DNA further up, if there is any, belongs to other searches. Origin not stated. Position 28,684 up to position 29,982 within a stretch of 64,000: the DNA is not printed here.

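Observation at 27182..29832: Recurrent gene pair: family A membrane protein immediately upstream of a secreted family B (GH-A-like) protein; three pairings in the window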

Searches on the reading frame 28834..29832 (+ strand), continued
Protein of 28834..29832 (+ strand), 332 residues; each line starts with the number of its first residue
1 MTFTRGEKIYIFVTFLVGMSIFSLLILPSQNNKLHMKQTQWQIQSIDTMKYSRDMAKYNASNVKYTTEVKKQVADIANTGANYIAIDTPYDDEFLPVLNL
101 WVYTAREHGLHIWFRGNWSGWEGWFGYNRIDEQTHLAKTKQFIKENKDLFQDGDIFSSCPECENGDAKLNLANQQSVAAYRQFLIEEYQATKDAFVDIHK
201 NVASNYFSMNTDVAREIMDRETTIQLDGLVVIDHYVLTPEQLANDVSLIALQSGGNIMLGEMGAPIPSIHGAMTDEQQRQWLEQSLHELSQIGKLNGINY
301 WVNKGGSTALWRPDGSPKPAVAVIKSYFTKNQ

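Call 62: search_protein_families(library=pfam, proteins=[P0465, P0482, P0494, P0384, P0460, P0377, P0382, P0391, P0413], max_evalue=0.01)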
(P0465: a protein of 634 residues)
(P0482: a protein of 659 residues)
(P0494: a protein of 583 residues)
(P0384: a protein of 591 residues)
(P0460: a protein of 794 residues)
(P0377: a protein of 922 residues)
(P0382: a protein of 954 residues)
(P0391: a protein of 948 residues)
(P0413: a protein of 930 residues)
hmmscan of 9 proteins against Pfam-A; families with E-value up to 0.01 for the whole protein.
P0465 (634 aa): 0 families

P0482 (659 aa): 3 families
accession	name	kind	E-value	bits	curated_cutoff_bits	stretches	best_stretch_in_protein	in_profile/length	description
PF21582.3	CBM30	-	0.0015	18.9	27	0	606-630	116-139/170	Carbohydrate binding domain 30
PF18329.7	SGBP_B_XBD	-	0.0034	18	26.4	0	608-654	121-182/186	Surface glycan-binding protein B xyloglucan binding domain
PF21471.3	Reelin_subrepeat-B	-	0.0053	17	27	0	593-652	63-122/127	Reelin subrepeat B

P0494 (583 aa): 5 families
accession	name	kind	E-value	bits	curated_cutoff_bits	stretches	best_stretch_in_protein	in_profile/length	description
PF00535.33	Glycos_transf_2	-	3.1e-30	105.8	23.3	1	6-172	1-166/168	Glycosyl transferase family 2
PF10111.15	Glyco_tranf_2_2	-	5.2e-08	33.1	27.3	1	6-110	1-105/276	Glycosyltransferase like family 2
PF13641.12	Glyco_tranf_2_3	-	0.00012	22.6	27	1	4-117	2-116/230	Glycosyltransferase like family 2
PF11790.14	Glyco_hydro_cc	-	0.0011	19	21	1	491-550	149-209/237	Glycosyl hydrolase catalytic core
PF07745.19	Glyco_hydro_53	-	0.0056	16.2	24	0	467-529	204-260/340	Glycosyl hydrolase family 53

P0384 (591 aa): 1 family
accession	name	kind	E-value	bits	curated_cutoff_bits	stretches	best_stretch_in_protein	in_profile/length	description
PF07691.17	PA14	-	3.4e-29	102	24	2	476-585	8-126/147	PA14 domain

P0460 (794 aa): 6 families
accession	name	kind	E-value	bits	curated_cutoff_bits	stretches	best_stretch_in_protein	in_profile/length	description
PF00982.27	Glyco_transf_20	-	1.9e-139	465.9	32.5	1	8-462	3-472/473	Glycosyltransferase family 20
PF13620.12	CarboxypepD_reg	-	2.4e-09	37.9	32.3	1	695-765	1-81/82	Carboxypeptidase regulatory-like domain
PF13715.12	CarbopepD_reg_2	-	4.1e-08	33.6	32.2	1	698-772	3-81/88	CarboxypepD_reg-like domain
PF02358.22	Trehalose_PPase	-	4.1e-07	29.8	27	1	498-550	1-53/235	Trehalose-phosphatase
PF00534.26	Glycos_transf_1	-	9.2e-06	25.7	26.4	0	256-298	6-49/172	Glycosyl transferases group 1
PF15976.11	CooC_C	-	0.00064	20.1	29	1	695-764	18-85/93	CS1-pili formation C-terminal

P0377 (922 aa): 4 families
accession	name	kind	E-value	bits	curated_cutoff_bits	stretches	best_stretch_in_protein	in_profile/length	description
PF13231.12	PMT_2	-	2.8e-07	31.3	26.1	1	91-226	20-152/160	Dolichyl-phosphate-mannose-protein mannosyltransferase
PF11790.14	Glyco_hydro_cc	-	7e-06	26.2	21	1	723-810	139-225/237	Glycosyl hydrolase catalytic core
PF13620.12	CarboxypepD_reg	-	9.8e-06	26.3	32.3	1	826-891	2-75/82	Carboxypeptidase regulatory-like domain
PF13715.12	CarbopepD_reg_2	-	3.9e-05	24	32.2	1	828-891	3-70/88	CarboxypepD_reg-like domain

P0382 (954 aa): 3 families
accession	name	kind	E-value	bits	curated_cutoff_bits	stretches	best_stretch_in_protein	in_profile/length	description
PF13620.12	CarboxypepD_reg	-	9.7e-11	42.3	32.3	1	857-932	2-82/82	Carboxypeptidase regulatory-like domain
PF13715.12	CarbopepD_reg_2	-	1.8e-07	31.5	32.2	1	857-936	1-81/88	CarboxypepD_reg-like domain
PF11790.14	Glyco_hydro_cc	-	0.0011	19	21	1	754-825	141-209/237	Glycosyl hydrolase catalytic core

P0391 (948 aa): 4 families
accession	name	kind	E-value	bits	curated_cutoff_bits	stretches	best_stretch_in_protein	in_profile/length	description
PF13620.12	CarboxypepD_reg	-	1e-06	29.4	32.3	1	853-928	1-81/82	Carboxypeptidase regulatory-like domain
PF13231.12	PMT_2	-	1.3e-05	26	26.1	1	97-200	20-121/160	Dolichyl-phosphate-mannose-protein mannosyltransferase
PF25020.1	TTR_TEN1-4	-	0.003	17.9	27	0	854-893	9-50/86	Teneurin TTR-like domain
PF13715.12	CarbopepD_reg_2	-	0.0033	17.8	32.2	1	854-908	1-57/88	CarboxypepD_reg-like domain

P0413 (930 aa): 3 families
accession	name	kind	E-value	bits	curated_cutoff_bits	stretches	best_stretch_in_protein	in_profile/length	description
PF13620.12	CarboxypepD_reg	-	1.6e-07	32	32.3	1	843-898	2-64/82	Carboxypeptidase regulatory-like domain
PF13715.12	CarbopepD_reg_2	-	2.4e-05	24.7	32.2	1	844-909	2-71/88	CarboxypepD_reg-like domain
PF15976.11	CooC_C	-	0.00023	21.6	29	1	842-891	18-66/93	CS1-pili formation C-terminal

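Call 67: find_encoding_contigs(protein=P0047, flank=10000, max_places=1)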
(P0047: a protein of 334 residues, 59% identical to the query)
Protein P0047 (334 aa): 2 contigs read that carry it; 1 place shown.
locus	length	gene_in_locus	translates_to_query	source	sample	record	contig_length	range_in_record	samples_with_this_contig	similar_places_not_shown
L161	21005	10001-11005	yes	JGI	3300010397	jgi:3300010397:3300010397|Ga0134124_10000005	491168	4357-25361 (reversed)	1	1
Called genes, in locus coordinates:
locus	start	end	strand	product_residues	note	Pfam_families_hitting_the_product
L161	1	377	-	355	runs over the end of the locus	PF00266:Aminotran_5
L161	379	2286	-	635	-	PF12710:HAD (weak), PF03446:NAD_binding_2 (faint), PF00389:2-Hacid_dh, PF02826:2-Hacid_dh_C, PF01842:ACT (weak), PF22629:ACT_AHAS_ss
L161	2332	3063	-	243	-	PF00535:Glycos_transf_2, PF13641:Glyco_tranf_2_3, PF13506:Glyco_transf_21 (weak)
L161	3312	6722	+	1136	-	PF00535:Glycos_transf_2, PF13641:Glyco_tranf_2_3, PF13632:Glyco_trans_2_3, PF13439:Glyco_transf_4, PF13579:Glyco_trans_4_4, PF20706:GT4-conflict, PF00534:Glycos_transf_1, PF13692:Glyco_trans_1_4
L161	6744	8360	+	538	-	-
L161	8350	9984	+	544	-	-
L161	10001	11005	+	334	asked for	-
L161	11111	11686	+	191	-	-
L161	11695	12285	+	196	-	PF04203:Sortase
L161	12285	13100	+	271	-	PF01370:Epimerase, PF04321:RmlD_sub_bind, PF01073:3Beta_HSD, PF02719:Polysacc_synt_2, PF07993:NAD_binding_4, PF16363:GDP_Man_Dehyd, PF13460:NAD_binding_10 (weak)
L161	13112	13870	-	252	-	PF10502:Peptidase_S26 (faint)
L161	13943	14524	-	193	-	-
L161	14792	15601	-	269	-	PF03372:Exo_endo_phos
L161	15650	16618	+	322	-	PF00768:Peptidase_S11, PF13354:Beta-lactamase2 (weak)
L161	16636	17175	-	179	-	-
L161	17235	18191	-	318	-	PF01266:DAO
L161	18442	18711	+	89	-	PF01541:GIY-YIG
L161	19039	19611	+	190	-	-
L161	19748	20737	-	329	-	PF01594:AI-2E_transport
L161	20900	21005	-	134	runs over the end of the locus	PF14489:QueF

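Call 75: search_solved_structures(query=A1, max_evalue=10, show_alignments=4)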
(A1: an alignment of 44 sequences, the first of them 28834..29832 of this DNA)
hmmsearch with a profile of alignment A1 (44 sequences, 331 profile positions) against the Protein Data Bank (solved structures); distinct sequences matched with E-value up to 10: 4.
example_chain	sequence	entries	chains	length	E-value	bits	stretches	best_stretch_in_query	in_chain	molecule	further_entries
9bov_C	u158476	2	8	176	0.029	16.3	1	156-223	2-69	NADH dehydrogenase (Ubiquinone), 24 kDa subunit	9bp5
4ovy_A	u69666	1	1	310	0.7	11.8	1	49-111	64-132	Haloacid dehalogenase domain protein hydrolase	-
6ncy_A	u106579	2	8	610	0.97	11.3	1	251-304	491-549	Beta-glucuronidase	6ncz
5xrw_C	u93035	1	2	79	1.7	10.5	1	214-272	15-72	FliY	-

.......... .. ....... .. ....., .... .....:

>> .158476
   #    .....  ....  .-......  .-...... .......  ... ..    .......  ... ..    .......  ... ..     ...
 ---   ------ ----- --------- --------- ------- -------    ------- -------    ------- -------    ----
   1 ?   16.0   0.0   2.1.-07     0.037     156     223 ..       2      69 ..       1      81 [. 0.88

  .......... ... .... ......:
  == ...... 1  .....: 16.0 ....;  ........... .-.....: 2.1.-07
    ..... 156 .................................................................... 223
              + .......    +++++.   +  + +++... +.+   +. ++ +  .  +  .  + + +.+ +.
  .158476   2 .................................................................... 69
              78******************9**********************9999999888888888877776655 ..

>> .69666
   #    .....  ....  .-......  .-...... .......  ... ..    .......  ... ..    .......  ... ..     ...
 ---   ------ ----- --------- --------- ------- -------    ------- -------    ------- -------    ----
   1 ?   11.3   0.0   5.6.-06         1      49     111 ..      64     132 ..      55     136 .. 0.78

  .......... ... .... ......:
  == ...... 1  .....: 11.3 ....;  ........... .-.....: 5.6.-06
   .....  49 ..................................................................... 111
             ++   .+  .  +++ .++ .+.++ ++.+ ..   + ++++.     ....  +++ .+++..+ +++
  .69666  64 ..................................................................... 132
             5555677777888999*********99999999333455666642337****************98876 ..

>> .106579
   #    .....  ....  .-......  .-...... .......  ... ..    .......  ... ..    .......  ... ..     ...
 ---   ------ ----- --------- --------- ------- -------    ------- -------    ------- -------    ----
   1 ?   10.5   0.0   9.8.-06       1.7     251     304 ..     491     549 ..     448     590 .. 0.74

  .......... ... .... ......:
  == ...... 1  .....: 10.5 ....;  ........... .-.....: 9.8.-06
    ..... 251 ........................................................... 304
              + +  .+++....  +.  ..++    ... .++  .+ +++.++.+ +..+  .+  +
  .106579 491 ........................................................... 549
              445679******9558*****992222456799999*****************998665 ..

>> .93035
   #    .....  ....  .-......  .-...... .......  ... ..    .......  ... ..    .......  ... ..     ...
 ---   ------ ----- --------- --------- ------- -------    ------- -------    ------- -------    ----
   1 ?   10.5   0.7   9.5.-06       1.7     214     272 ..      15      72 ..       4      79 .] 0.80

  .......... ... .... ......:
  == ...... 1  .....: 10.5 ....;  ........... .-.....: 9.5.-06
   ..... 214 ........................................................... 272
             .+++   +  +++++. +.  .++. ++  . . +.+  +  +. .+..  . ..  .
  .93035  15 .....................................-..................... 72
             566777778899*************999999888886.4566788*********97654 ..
